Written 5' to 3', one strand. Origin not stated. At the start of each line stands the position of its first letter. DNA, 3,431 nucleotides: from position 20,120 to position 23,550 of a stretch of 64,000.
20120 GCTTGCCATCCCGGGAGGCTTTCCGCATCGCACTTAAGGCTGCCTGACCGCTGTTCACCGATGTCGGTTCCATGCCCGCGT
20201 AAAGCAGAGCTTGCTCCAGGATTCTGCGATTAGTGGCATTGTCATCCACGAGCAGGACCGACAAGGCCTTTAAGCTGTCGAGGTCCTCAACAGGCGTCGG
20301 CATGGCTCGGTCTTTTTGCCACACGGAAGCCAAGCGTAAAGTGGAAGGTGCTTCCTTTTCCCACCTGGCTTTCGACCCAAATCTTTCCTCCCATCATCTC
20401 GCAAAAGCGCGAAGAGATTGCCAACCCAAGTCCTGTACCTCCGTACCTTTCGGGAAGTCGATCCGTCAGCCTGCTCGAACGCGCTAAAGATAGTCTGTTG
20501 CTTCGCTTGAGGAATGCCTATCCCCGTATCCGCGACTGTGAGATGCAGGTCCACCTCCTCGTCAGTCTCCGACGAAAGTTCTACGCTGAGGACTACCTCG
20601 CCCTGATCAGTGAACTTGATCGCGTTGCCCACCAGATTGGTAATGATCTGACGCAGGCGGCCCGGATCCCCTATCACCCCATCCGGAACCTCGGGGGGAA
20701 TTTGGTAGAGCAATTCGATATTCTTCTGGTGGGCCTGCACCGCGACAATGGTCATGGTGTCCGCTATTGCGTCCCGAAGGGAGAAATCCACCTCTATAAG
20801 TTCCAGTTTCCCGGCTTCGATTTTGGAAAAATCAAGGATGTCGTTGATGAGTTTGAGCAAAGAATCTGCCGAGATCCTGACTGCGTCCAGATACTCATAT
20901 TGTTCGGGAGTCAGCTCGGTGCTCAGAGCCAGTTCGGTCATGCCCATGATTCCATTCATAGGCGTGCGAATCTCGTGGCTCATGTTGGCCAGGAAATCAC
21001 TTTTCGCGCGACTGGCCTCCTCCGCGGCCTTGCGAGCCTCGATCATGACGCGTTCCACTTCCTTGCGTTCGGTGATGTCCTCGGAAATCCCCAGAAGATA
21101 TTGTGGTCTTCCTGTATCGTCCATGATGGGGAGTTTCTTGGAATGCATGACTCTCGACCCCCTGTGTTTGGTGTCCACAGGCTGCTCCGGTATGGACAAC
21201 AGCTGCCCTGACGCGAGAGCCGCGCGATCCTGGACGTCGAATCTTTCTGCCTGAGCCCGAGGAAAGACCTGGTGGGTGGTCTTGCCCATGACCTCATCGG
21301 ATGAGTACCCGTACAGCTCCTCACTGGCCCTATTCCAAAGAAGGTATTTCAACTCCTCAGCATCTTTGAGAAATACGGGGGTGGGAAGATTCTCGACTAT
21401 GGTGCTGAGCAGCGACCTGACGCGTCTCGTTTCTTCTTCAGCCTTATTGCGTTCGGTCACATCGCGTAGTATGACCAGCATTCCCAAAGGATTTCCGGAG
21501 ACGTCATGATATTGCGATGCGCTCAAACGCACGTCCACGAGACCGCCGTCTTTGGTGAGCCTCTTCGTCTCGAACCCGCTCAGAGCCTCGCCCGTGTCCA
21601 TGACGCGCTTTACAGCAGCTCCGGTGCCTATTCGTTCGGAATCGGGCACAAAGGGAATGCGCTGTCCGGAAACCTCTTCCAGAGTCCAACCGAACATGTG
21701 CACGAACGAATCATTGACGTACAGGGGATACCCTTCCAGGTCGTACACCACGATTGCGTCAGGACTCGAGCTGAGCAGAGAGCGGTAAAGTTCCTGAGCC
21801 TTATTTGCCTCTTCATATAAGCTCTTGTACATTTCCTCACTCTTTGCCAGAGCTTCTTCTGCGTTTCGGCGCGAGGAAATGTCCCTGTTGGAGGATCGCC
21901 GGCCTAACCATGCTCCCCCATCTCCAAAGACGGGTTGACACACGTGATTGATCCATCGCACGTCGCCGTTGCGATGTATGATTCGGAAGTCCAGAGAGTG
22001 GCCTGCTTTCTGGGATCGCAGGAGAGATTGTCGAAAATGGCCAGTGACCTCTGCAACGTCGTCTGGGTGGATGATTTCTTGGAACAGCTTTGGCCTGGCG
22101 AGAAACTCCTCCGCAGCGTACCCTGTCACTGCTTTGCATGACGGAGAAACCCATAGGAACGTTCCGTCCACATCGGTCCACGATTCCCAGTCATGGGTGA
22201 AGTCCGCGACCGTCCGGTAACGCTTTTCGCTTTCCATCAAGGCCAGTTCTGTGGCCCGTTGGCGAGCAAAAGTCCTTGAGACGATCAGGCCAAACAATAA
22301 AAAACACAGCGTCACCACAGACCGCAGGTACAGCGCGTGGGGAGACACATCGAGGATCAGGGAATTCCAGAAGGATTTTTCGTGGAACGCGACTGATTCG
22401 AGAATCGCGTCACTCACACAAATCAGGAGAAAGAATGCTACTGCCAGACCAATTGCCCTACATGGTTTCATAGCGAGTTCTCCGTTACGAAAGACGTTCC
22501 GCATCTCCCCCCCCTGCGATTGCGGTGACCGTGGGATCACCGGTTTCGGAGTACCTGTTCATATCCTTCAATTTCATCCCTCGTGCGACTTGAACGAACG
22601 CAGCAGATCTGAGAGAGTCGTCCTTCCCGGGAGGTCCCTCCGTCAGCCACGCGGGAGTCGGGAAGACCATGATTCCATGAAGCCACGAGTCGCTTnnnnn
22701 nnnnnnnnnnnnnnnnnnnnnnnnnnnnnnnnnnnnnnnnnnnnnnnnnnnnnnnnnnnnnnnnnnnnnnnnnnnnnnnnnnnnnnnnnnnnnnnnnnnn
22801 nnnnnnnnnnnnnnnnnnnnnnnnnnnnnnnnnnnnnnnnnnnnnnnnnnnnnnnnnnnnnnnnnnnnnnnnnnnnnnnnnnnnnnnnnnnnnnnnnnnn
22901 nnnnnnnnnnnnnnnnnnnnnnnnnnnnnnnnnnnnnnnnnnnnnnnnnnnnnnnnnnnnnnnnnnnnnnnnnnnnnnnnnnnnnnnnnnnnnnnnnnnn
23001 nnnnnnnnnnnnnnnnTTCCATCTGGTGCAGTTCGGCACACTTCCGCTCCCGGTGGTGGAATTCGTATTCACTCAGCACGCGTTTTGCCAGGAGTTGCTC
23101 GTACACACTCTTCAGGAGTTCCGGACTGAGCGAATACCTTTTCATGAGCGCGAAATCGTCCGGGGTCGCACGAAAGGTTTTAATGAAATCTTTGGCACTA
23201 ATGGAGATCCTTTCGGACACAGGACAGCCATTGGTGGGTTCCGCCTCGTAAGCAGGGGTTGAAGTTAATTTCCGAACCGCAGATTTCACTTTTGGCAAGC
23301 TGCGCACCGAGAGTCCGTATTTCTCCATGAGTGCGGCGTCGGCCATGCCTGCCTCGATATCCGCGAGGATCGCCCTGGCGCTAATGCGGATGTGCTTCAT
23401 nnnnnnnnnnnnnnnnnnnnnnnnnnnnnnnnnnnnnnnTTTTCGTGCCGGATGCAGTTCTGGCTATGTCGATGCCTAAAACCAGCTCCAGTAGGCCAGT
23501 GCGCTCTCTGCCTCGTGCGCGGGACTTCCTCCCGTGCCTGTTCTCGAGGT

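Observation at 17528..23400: Unrecognised 35-aa motif (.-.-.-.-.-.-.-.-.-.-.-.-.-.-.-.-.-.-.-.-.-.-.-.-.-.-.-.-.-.) shared by the PilZ-like protein and a zinc-ribbon protein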

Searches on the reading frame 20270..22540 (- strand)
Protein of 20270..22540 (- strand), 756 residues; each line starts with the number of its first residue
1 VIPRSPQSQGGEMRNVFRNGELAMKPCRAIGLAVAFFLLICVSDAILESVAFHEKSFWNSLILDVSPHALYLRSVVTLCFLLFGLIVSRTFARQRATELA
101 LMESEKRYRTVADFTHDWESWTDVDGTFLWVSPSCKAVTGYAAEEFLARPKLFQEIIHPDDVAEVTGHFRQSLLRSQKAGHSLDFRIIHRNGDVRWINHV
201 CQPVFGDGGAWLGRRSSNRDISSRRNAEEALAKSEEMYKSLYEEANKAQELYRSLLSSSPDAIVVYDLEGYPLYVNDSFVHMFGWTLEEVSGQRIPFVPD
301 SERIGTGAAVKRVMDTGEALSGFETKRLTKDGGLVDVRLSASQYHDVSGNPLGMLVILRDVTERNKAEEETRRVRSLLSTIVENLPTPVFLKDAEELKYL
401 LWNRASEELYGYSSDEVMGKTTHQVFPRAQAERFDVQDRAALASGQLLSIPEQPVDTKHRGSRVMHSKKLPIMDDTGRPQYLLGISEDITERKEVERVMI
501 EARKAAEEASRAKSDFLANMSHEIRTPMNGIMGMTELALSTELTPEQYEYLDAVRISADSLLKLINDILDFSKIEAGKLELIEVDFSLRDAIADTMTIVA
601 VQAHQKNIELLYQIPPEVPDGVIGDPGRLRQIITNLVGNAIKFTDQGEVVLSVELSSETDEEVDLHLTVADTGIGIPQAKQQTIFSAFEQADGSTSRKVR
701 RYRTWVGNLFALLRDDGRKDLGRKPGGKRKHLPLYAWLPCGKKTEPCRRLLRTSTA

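Call 3: search_protein_families(library=pfam, proteins=[window:20270-22540:-], max_evalue=1)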
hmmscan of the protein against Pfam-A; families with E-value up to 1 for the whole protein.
window:20270-22540:- (756 aa): 10 families
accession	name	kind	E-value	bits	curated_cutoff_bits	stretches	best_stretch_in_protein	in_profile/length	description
PF08448.16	PAS_4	-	5.3e-42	142.9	23.1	3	382-494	1-110/110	PAS fold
PF00989.32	PAS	-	3.5e-36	124.1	22.6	3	250-361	1-113/113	PAS fold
PF08447.18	PAS_3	-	1e-29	103.1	25.6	3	129-208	2-79/89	PAS fold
PF13426.13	PAS_9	-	2.2e-27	95.8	27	3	260-363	1-103/103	PAS domain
PF00512.31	HisKA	-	1.3e-23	83.3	26.9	1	512-577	1-66/66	His Kinase A (phospho-acceptor) domain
PF13188.13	PAS_8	-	1.1e-20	73.2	21.8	2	250-300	1-52/65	PAS domain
PF02518.31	HATPase_c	-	5.8e-15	56.1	26.4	1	624-697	1-68/111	Histidine kinase-, DNA gyrase B-, and HSP90-like ATPase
PF14598.12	PAS_11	-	0.00018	21.9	25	1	122-203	8-85/109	PAS domain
PF12860.13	PAS_7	-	0.00083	19.9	27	1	389-496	8-114/115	PAS fold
PF00475.24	IGPD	-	0.22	12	27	1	651-684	19-52/144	Imidazoleglycerol-phosphate dehydratase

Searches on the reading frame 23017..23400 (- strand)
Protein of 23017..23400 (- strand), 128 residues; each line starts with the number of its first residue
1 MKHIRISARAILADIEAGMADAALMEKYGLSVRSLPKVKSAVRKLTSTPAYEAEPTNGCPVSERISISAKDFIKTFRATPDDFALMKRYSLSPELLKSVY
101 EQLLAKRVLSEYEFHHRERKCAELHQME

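Call 29: predict_structure(alignment_id=A5)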
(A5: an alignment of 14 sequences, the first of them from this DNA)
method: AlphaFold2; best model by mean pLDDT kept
length: 128 residues; sequences in the alignment: 14
mean_pLDDT: 71.9   pTM: 0.41
mean pLDDT of the five models: 71.9, 69.5, 69.2, 65.9, 64.6
residues with pLDDT >= 90: 0; 70-90: 88; 50-70: 21; < 50: 19
segments of 3 or more residues with pLDDT < 50: 1-3, 48-63
pLDDT, mean of each block of 10 residues (from residue 1): 56 79 80 76 59 38 62 85 85 84 86 79 65
secondary structure, 60 per line:
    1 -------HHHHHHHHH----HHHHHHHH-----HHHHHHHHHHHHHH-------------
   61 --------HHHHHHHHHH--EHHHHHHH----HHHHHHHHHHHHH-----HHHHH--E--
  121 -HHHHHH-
elements in order: H8-16 H21-28 H34-47 H69-78 H82-88 H93-105 H111-115 H122-127

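Call 80: fold_search(model_id=the predicted structure, library=pdb)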
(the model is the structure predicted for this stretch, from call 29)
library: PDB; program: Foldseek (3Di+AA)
matches with E <= 10: 43; with E <= 0.001: 0
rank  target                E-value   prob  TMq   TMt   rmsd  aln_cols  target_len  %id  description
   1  1pdn_C                1.4e+00  0.16  0.29  0.30  11.6       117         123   11  CRYSTAL STRUCTURE OF A PAIRED DOMAIN-DNA COMPLEX AT 2.5 ANGSTROMS RESOLUTION REVEALS STRUCTURAL BASIS FOR PAX DEVELOPM (released 1995-07-31)
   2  9pfn_A                1.4e+00  0.07  0.22  0.20  14.8       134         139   14  Structure of POU2F3 POU domains bound to coactivator OCA-T2 and DNA (2.8 angstrom resolution) (released 2025-10-01)
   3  9pfo_A                1.7e+00  0.08  0.23  0.21  15.1       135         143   16  Structure of POU2F3 POU domains bound to coactivator OCA-T2 and DNA (2.1 angstrom resolution) (released 2025-10-01)
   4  7s03_A                2.0e+00  0.12  0.26  0.30   9.0       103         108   16  DNA-binding domain of human SETMAR in complex with Hsmar1 terminal inverted repeat (TIR) DNA (released 2022-08-03)
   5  6pax_A                2.3e+00  0.11  0.28  0.27  11.0       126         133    9  CRYSTAL STRUCTURE OF THE HUMAN PAX-6 PAIRED DOMAIN-DNA COMPLEX REVEALS A GENERAL MODEL FOR PAX PROTEIN-DNA INTERACTION (released 1999-07-13)
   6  3qha_A                2.6e+00  0.04  0.20  0.11  20.0       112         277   25  Crystal structure of a Putative oxidoreductase from Mycobacterium avium 104 (released 2011-02-09)
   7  9pfo_M                3.1e+00  0.05  0.23  0.22  15.7       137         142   14  Structure of POU2F3 POU domains bound to coactivator OCA-T2 and DNA (2.1 angstrom resolution) (released 2025-10-01)
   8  5xt2_E                3.3e+00  0.60  0.27  0.17   1.5        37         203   19  Crystal structures of full-length FixJ from B. japonicum crystallized in space group P212121 (released 2018-05-23)
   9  5d4r_B                4.6e+00  0.20  0.26  0.44   3.2        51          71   16  Crystal Structure of AraR(DBD) in complex with operator ORE1 (released 2015-11-04)
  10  6e8c_A                4.6e+00  0.04  0.23  0.22  15.1       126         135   13  Crystal structure of the double homeodomain of DUX4 in complex with DNA (released 2018-12-26)
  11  2r0q_D                4.9e+00  0.35  0.25  0.18   1.7        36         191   14  Crystal structure of a serine recombinase- DNA regulatory complex (released 2008-04-01)
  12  5cy2_A                5.5e+00  0.33  0.29  0.22   2.9        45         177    9  Tn3 resolvase - site III complex crystal form II (released 2017-01-11)
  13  8iue_P                5.5e+00  0.06  0.28  0.13  14.3       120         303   12  RNA polymerase III pre-initiation complex melting complex 1 (released 2023-05-24)
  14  9q98_M                6.2e+00  0.04  0.21  0.08  13.7       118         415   15  CryoEM structure of bacterial transcription intermediate complex mediated by activator PspF containing nifH promoter D (released 2025-03-26)
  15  2w25_A                6.6e+00  0.10  0.24  0.22   6.4        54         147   24  Crystal structure of Glu104Ala mutant (released 2009-11-17)
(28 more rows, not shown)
